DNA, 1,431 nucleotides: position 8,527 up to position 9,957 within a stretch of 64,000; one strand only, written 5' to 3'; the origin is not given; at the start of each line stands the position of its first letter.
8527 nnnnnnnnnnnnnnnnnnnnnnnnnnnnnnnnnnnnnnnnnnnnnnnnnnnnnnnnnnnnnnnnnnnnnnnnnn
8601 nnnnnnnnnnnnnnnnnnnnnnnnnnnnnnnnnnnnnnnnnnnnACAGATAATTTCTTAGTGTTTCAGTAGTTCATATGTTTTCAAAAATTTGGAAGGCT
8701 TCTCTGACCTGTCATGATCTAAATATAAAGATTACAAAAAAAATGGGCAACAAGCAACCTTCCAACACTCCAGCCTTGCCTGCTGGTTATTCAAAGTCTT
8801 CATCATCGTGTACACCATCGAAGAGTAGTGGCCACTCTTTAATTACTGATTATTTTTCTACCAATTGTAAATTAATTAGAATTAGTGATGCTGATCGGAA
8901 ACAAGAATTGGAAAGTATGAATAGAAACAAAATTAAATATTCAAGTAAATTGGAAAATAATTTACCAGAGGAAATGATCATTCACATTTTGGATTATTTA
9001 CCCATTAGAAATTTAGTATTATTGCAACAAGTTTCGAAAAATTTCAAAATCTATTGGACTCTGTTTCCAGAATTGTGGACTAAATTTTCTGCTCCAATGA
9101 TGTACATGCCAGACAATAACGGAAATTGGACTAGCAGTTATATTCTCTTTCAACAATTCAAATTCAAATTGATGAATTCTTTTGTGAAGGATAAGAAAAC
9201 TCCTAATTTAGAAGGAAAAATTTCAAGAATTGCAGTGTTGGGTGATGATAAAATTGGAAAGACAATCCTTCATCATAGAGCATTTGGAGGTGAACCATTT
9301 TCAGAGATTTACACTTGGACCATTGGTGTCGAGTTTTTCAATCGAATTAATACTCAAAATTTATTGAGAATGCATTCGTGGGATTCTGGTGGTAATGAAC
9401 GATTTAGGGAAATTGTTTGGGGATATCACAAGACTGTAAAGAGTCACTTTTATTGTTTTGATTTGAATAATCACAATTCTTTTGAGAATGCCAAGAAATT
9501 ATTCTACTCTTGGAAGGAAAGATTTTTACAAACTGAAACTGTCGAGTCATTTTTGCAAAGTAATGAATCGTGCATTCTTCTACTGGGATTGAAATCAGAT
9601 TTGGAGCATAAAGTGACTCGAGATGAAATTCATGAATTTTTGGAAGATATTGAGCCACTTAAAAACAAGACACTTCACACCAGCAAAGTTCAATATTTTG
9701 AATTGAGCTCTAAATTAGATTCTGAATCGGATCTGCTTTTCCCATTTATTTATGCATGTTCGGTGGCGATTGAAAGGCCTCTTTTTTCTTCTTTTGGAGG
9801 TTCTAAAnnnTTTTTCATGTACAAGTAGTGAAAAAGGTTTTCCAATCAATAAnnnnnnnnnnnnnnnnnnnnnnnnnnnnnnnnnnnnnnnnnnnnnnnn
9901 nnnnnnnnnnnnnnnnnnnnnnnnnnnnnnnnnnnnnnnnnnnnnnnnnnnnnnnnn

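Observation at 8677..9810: F-box domain fused to a Rab-like GTPase domain with catalytic Gln replaced by Asn and NKxD changed to LKSD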

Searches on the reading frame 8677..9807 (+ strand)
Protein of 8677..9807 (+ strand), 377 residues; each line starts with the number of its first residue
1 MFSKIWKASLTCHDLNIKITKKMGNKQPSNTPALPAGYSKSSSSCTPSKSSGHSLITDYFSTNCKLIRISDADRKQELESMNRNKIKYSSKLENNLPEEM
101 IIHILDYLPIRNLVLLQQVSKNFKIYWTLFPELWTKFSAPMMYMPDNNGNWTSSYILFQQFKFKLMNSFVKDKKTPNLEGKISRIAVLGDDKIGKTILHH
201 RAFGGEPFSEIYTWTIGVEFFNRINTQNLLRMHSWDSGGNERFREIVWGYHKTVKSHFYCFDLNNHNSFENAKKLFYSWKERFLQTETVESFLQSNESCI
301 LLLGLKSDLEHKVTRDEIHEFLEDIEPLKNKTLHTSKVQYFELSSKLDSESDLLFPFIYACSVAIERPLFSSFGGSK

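Call 3: search_protein_families(library=pfam, proteins=[window:8677-9807:+], max_evalue=1)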
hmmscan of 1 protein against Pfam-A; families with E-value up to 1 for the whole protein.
window:8677-9807:+ (377 aa): 5 families
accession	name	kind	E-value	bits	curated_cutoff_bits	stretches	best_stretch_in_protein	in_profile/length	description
PF00071.28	Ras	-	1e-16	61.3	21.6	1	185-350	2-148/162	Ras family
PF08477.19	Roc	-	4.1e-11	43.6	27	1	184-278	1-101/119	Ras of Complex, Roc, domain of DAPkinase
PF00025.27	Arf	-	4.1e-10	39.9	22.3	1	180-336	12-153/174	ADP-ribosylation factor family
PF00646.38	F-box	-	2.7e-07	30.7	20.5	1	95-129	3-37/43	F-box domain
PF12937.12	F-box-like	-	1.7e-06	28.1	24.3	1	95-125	3-33/47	F-box-like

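Call 4: search_solved_structures(query=window:8677-9807:+, max_evalue=0.01, show_alignments=3)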
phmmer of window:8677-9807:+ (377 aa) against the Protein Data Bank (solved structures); distinct sequences matched with E-value up to 0.01: 299 (the best 60 are shown).
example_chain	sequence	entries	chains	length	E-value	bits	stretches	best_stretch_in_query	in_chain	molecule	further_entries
1ky2_A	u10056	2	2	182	7.1e-13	51.4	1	181-311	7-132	GTP-BINDING PROTEIN YPT7P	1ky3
6s5f_A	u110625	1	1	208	8.2e-13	51.2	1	184-319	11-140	Ras-related protein Rab-39B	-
4phf_A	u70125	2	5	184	4.5e-12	48.7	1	181-311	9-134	GTP-binding protein YPT7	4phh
4phg_A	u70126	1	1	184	1.2e-11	47.4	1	181-311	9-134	GTP-binding protein YPT7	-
2rhd_A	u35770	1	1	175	2.2e-11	46.5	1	183-308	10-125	Small GTP binding protein rab1a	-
6zay_A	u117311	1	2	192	2.7e-11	46.2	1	179-350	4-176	Ras-related protein Rab-33B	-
7eq2_A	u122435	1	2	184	5.1e-11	45.3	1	183-297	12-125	Ras-related protein Rab-1A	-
2g77_B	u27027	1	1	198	5.1e-11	45.3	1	176-301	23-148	Ras-related protein Rab-33B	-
6hh2_A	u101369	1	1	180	6.2e-11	45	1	182-323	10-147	Ras-related protein Rab-7L1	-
6y09_A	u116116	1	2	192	7.1e-11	44.8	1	179-350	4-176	Ras-related protein Rab-33B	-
3bfk_A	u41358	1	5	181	7.8e-11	44.7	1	183-313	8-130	Small GTPase Rab11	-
2eqb_A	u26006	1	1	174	8.2e-11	44.6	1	180-317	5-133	Ras-related protein SEC4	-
1z06_A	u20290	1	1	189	8.6e-11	44.5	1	180-301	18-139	Ras-related protein Rab-33B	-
1g16_A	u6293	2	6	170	1.1e-10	44.1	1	182-317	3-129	RAS-RELATED PROTEIN SEC4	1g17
9lol_C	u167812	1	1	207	1.2e-10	44.1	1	183-313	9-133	Ras-related protein Rab-7a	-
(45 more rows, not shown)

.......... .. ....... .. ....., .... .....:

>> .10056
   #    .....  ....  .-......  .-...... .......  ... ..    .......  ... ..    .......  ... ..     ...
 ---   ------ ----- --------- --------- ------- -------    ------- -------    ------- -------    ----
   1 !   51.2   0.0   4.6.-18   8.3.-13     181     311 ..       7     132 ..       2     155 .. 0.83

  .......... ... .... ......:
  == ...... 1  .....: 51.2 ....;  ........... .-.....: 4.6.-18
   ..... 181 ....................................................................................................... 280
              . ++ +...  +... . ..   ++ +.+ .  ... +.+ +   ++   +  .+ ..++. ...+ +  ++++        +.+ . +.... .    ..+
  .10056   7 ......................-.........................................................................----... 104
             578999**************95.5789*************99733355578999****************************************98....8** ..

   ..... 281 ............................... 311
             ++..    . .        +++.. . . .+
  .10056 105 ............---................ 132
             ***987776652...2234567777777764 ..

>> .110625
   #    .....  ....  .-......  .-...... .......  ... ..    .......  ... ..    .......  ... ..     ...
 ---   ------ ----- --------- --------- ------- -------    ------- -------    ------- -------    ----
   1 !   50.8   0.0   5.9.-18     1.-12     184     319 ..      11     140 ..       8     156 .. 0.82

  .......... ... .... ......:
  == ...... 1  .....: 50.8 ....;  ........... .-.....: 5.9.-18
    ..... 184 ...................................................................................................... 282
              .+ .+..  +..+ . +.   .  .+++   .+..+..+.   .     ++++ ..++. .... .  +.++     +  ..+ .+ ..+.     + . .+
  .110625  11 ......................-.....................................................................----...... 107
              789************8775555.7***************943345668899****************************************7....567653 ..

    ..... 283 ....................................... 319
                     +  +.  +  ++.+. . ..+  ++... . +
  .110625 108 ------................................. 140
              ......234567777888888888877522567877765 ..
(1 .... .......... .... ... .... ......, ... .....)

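Call 6: find_homologous_proteins(query=window:8677-9807:+, max_evalue=0.001)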
Query window:8677-9807:+ (377 aa): 12 proteins with E <= 0.001 among 2404 candidates.
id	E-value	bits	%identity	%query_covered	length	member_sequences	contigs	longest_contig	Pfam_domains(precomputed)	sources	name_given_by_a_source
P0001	1.8e-94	335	49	92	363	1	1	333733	PF00646.39,PF00025.28,PF08477.20,PF00071.29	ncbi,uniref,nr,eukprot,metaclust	ncbi:rab family small GTPase [Naegleria gruberi]|uniref:Rab family small GTPase n=1 Tax=Naegleria gr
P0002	2.0e-5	42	31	36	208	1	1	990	PF00025.28,PF08477.20,PF04670.19,PF00071.29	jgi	-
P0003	3.2e-5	41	29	46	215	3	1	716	PF01926.30,PF00025.28,PF08477.20,PF00009.34,PF00071.29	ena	-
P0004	9.4e-5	40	31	36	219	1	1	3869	PF00025.28,PF08477.20,PF00009.34,PF00071.29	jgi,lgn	jgi:Ras-related protein Rab-4B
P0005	1.1e-4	39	31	37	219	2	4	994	PF00025.28,PF08477.20,PF00071.29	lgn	-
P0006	1.6e-4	39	30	36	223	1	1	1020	PF00025.28,PF08477.20,PF00071.29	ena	-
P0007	1.8e-4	39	29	42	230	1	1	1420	PF01926.30,PF00025.28,PF08477.20,PF00071.29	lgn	-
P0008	2.7e-4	38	31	37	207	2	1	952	PF00025.28,PF08477.20,PF00071.29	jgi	-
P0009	3.7e-4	38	28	42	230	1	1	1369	PF01926.30,PF00025.28,PF08477.20,PF00071.29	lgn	-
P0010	3.7e-4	38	28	42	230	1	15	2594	PF01926.30,PF00025.28,PF08477.20,PF00071.29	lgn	-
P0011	3.8e-4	38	28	41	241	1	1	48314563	PF01926.30,PF00025.28,PF08477.20,PF00071.29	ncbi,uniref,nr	ncbi:ras-related protein RABA4c-like [Salvia hispanica]|uniref:ras-related protein RABA4c-like n=1 T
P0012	7.5e-4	37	28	37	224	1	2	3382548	PF01926.30,PF00025.28,PF08477.20,PF00071.29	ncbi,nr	ncbi:hypothetical protein K1719_015253 [Acacia pycnantha]|nr:hypothetical protein K1719_045938 [Acac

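Call 8: find_encoding_contigs(protein=window:8677-9807:+, flank=5000, max_places=4)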
Protein window:8677-9807:+ (377 aa): no gene with exactly this product is on record in the collection.

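Call 9: find_encoding_contigs(protein=P0001, flank=6000, max_places=4)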
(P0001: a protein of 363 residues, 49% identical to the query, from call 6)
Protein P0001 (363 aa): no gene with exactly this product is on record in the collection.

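Call 20: find_homologous_proteins(query=A1, max_evalue=0.000001)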
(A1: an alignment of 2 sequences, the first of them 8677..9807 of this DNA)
Query A1 (2 sequences) (377 aa, profile of the alignment): 38 proteins with E <= 0.000001 among 7062 candidates.
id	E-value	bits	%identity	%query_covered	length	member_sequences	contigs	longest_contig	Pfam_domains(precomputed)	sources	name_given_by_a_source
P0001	1.9e-223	759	49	92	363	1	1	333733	PF00646.39,PF00025.28,PF08477.20,PF00071.29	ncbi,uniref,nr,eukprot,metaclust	ncbi:rab family small GTPase [Naegleria gruberi]|uniref:Rab family small GTPase n=1 Tax=Naegleria gr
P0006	3.5e-12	64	30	36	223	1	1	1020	PF00025.28,PF08477.20,PF00071.29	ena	-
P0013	3.8e-12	64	34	36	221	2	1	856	PF00025.28,PF08477.20,PF00071.29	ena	-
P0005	4.1e-12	64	31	37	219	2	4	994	PF00025.28,PF08477.20,PF00071.29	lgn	-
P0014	5.8e-12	63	28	37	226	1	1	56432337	PF01926.30,PF00025.28,PF08477.20,PF00071.29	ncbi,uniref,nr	ncbi:ras-related protein RGP1-like [Salvia miltiorrhiza]|uniref:ras-related protein RGP1-like n=1 Ta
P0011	6.1e-12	63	28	41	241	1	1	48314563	PF01926.30,PF00025.28,PF08477.20,PF00071.29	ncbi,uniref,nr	ncbi:ras-related protein RABA4c-like [Salvia hispanica]|uniref:ras-related protein RABA4c-like n=1 T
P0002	1.8e-11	61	31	36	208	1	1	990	PF00025.28,PF08477.20,PF04670.19,PF00071.29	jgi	-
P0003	2.0e-11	61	29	46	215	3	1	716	PF01926.30,PF00025.28,PF08477.20,PF00009.34,PF00071.29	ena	-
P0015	2.4e-11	61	27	41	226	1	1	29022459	PF01926.30,PF00025.28,PF08477.20,PF00009.34,PF00071.29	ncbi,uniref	ncbi:Golgi membrane exchange factor (Ric1p-Rgp1p) subunit [Salvia divinorum]|uniref:Golgi membrane e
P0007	3.0e-11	61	29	42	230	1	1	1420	PF01926.30,PF00025.28,PF08477.20,PF00071.29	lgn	-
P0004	4.2e-11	60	31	36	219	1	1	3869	PF00025.28,PF08477.20,PF00009.34,PF00071.29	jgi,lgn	jgi:Ras-related protein Rab-4B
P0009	6.7e-11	60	28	42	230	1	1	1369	PF01926.30,PF00025.28,PF08477.20,PF00071.29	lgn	-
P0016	7.0e-11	60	28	37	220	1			PF01926.30,PF00025.28,PF08477.20,PF00009.34,PF03193.23,PF04670.19,PF00071.29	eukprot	eukprot:TRINITY_DN799_c0_g1_i1.p1 TRINITY_DN799_c0_g1~~TRINITY_DN799_c0_g1_i1.p1 ORF type:complete l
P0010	8.3e-11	59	28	42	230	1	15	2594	PF01926.30,PF00025.28,PF08477.20,PF00071.29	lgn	-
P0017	2.5e-10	58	30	39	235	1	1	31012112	PF01926.30,PF00025.28,PF08477.20,PF00071.29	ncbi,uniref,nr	ncbi:OLC1v1001583C1 [Oldenlandia corymbosa var. corymbosa]|uniref:OLC1v1001583C1 n=1 Tax=Oldenlandia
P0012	3.6e-10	57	28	37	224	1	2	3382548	PF01926.30,PF00025.28,PF08477.20,PF00071.29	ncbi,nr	ncbi:hypothetical protein K1719_015253 [Acacia pycnantha]|nr:hypothetical protein K1719_045938 [Acac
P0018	5.3e-10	57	28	34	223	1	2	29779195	PF01926.30,PF00025.28,PF08477.20,PF00071.29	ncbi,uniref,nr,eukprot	ncbi:ras-related protein RABA4d [Ricinus communis]|uniref:Uncharacterized protein n=1 Tax=Ricinus co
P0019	5.6e-10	57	28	37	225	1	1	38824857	PF01926.30,PF00025.28,PF08477.20,PF00071.29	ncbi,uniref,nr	ncbi:ras-related protein RGP1 [Diospyros lotus]|uniref:ras-related protein RGP1 n=1 Tax=Diospyros lo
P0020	1.2e-9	55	28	37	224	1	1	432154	PF01926.30,PF00025.28,PF08477.20,PF00071.29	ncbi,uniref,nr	ncbi:ras-related protein Rab11A [Neltuma alba]|uniref:ras-related protein Rab11A n=1 Tax=Neltuma alb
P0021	1.5e-9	55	27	37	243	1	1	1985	PF01926.30,PF00025.28,PF08477.20,PF00071.29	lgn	-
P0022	1.6e-9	55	26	37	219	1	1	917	PF01926.30,PF00025.28,PF08477.20,PF00071.29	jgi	jgi:Ras-related protein Rab-11A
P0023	1.7e-9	55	27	37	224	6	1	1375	PF01926.30,PF00025.28,PF08477.20,PF00071.29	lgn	-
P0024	1.7e-9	55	29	37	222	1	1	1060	PF01926.30,PF00025.28,PF08477.20,PF00071.29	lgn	-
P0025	1.9e-9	55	28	37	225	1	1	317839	PF01926.30,PF00025.28,PF08477.20,PF00071.29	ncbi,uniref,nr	ncbi:hypothetical protein Taro_023132 [Colocasia esculenta]|uniref:Uncharacterized protein n=1 Tax=C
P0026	2.4e-9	55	27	37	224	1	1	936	PF01926.30,PF00025.28,PF08477.20,PF00071.29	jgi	jgi:Ras-related protein Rab-11A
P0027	2.4e-9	55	27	37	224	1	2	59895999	PF01926.30,PF00025.28,PF08477.20,PF00071.29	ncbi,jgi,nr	ncbi:Ras-related protein Rab-11A [Trifolium repens]|jgi:Ras-related protein Rab-11A|nr:ras-related p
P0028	2.6e-9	54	25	37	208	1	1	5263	PF01926.30,PF00025.28,PF08477.20,PF00071.29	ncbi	ncbi:hypothetical protein M569_04963, partial [Genlisea aurea]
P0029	2.8e-9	54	27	37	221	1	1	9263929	PF01926.30,PF00025.28,PF08477.20,PF00071.29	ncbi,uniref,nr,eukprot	ncbi:ras-related protein Rab11A [Amborella trichopoda]|uniref:Ras-related protein Rab11A n=1 Tax=Amb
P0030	3.3e-9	54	28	37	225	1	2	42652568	PF01926.30,PF00025.28,PF08477.20,PF00071.29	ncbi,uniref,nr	ncbi:hypothetical protein LWI29_035208 [Acer saccharum]|uniref:Uncharacterized protein n=1 Tax=Acer 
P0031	4.9e-9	53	28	24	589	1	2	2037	PF07646.22,PF13418.13,PF24681.2,PF13415.13,PF00025.28,PF08477.20,PF24981.2,PF01344.32,PF25210.2,PF04670.19,PF24996.1,PF13854.13,PF00071.29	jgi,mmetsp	mmetsp:Transcript_33197/g.71171 ORF Transcript_33197/g.71171 Transcript_33197/m.71171 type:complete 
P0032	5.0e-9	53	28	37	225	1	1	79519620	PF01926.30,PF00025.28,PF08477.20,PF00071.29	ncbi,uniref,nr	ncbi:hypothetical protein Dsin_010991 [Dipteronia sinensis]|uniref:Uncharacterized protein n=1 Tax=D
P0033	7.8e-9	53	33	33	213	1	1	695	PF00025.28,PF08477.20,PF00071.29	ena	-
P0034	9.1e-9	53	33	33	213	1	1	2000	PF00025.28,PF08477.20,PF00071.29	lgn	-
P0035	1.0e-8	52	28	37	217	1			PF00025.28,PF08477.20,PF00071.29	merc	-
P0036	1.2e-8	52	29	33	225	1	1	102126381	PF01926.30,PF00025.28,PF08477.20,PF00071.29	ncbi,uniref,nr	ncbi:hypothetical protein NE237_010619 [Protea cynaroides]|uniref:Uncharacterized protein n=1 Tax=Pr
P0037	3.2e-8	51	26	37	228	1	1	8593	PF01926.30,PF00025.28,PF08477.20,PF00071.29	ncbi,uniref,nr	ncbi:hypothetical protein M569_09770 [Genlisea aurea]|uniref:Ras-related protein Rab11A n=1 Tax=Genl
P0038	8.2e-8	49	29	33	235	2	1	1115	PF00025.28,PF08477.20,PF00071.29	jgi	-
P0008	5.9e-7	47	31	37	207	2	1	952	PF00025.28,PF08477.20,PF00071.29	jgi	-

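Call 29: search_protein_representatives(alignment_id=A1)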
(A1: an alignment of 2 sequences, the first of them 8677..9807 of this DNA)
Query: 2 sequences, 387 profile positions. Proteins with E-value up to 0.001 (for the whole library): 23631; up to 1e-10: 2827; up to 1e-30: 16. The best 150 are listed.
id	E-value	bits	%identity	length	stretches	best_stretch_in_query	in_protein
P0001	6.1e-224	759.3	-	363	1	24-387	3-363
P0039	2.5e-86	306.2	-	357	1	39-382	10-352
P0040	4.9e-80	285.5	-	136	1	191-326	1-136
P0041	3.0e-52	194.1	-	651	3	191-291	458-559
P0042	1.1e-50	188.8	-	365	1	101-371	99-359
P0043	1.0e-48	182.4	-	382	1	23-370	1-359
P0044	2.5e-42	161.4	-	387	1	42-374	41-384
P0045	4.0e-38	147.5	-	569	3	191-284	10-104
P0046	2.7e-37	144.8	-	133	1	247-372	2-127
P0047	7.6e-36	140.0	-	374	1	86-372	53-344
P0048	7.8e-34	133.4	-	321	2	191-373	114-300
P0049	3.2e-32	128.1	-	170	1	213-380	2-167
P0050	1.3e-31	126.1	-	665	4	193-282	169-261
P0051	1.4e-31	126.0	-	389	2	191-295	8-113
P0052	7.2e-31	123.7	-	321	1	99-359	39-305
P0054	2.9e-30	121.7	-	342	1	69-372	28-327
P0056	2.1e-29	118.8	-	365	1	96-370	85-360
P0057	1.3e-28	116.3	-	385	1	94-376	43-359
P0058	2.4e-28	115.3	-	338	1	87-370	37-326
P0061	3.9e-26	108.1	-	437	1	97-357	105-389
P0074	1.8e-22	96.0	-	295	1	109-374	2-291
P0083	2.6e-20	88.9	-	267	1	95-285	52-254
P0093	2.2e-19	85.9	-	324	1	97-357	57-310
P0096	5.2e-19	84.6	-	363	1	90-358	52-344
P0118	1.3e-17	80.0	-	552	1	97-330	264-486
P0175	6.6e-16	74.4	-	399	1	59-359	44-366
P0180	7.3e-16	74.3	-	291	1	102-335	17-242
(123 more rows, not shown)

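Call 31: list_cluster_members(proteins=[P0039, P0042, P0043, P0044, P0047, P0052, P0054, P0056, P0057, P0058])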
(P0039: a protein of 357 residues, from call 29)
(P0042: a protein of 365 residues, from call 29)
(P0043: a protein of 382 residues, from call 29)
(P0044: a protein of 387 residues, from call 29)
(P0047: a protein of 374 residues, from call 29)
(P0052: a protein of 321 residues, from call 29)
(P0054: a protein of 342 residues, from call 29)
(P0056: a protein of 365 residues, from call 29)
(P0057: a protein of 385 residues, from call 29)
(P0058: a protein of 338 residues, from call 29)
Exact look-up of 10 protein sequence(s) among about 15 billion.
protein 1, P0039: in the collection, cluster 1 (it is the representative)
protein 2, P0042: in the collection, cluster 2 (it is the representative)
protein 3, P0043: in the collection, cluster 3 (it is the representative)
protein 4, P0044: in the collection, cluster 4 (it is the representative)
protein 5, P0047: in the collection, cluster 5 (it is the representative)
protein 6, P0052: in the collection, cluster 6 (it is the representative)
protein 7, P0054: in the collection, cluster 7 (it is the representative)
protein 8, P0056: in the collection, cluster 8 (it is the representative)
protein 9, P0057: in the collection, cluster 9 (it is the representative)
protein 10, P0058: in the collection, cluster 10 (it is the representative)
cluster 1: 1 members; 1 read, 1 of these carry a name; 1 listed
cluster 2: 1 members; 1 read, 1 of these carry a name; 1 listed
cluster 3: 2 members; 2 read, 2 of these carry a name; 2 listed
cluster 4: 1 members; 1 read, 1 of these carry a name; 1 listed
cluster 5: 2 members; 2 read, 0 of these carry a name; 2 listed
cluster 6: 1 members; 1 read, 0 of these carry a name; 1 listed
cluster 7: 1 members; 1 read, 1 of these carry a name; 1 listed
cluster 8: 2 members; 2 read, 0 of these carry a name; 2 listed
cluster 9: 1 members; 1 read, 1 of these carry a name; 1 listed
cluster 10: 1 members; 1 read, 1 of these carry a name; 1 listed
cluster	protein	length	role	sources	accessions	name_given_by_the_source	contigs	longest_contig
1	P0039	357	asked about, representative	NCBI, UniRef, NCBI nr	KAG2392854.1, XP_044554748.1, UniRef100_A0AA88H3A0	hypothetical protein C9374_009431 [Naegleria lovaniensis] | F-box domain-containing protein n=1 Tax=Naegleria lovaniensis TaxID=51637 ... | uncharacterized protein C9374_009431 [Naegleria lovaniensis]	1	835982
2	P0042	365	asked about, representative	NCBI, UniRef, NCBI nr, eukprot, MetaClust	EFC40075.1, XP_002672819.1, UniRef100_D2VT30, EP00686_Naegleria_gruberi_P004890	small GTPase [Naegleria gruberi] | Small GTPase n=1 Tax=Naegleria gruberi TaxID=5762 RepID=D2VT30_NAEGR | XP_002672819.1 small GTPase [Naegleria gruberi]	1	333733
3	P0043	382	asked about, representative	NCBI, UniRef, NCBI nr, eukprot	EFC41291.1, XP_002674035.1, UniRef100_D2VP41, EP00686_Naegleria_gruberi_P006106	rab family member [Naegleria gruberi] | Rab family member n=1 Tax=Naegleria gruberi TaxID=5762 RepID=D2VP41_NAEGR | XP_002674035.1 rab family member [Naegleria gruberi strain NEG-M]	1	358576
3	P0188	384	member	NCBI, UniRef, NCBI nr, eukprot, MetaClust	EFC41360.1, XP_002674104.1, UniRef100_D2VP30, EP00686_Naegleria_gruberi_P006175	rab family small GTPase [Naegleria gruberi] | Rab family small GTPase n=1 Tax=Naegleria gruberi TaxID=5762 RepID=D2VP30_NAEGR | XP_002674104.1 rab family small GTPase [Naegleria gruberi strain NEG-M]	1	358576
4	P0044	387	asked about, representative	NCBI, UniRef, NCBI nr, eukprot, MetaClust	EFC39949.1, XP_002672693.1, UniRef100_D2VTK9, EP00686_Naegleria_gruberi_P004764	rab family GTPase [Naegleria gruberi] | Rab family GTPase n=1 Tax=Naegleria gruberi TaxID=5762 RepID=D2VTK9_NAEGR | XP_002672693.1 rab family GTPase [Naegleria gruberi strain NEG-M]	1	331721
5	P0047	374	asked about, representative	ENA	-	-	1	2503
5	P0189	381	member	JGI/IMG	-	-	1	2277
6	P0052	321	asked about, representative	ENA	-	-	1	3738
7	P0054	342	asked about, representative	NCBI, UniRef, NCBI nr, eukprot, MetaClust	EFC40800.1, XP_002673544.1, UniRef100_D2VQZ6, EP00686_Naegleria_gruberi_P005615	F-box-containing protein [Naegleria gruberi] | F-box-containing protein n=1 Tax=Naegleria gruberi TaxID=5762 RepID=D2VQZ6_NAEGR | XP_002673544.1 F-box-containing protein [Naegleria gruberi strain NEG-M]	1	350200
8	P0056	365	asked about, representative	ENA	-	-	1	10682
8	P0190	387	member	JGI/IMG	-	-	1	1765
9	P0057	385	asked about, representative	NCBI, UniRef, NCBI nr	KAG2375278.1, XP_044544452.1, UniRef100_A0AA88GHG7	hypothetical protein C9374_009901 [Naegleria lovaniensis] | F-box domain-containing protein n=1 Tax=Naegleria lovaniensis TaxID=51637 ... | uncharacterized protein C9374_009901 [Naegleria lovaniensis]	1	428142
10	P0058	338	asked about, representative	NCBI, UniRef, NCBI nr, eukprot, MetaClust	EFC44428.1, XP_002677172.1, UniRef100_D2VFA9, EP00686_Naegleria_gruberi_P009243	rab family member [Naegleria gruberi] | Rab family member n=1 Tax=Naegleria gruberi TaxID=5762 RepID=D2VFA9_NAEGR | XP_002677172.1 rab family member [Naegleria gruberi strain NEG-M]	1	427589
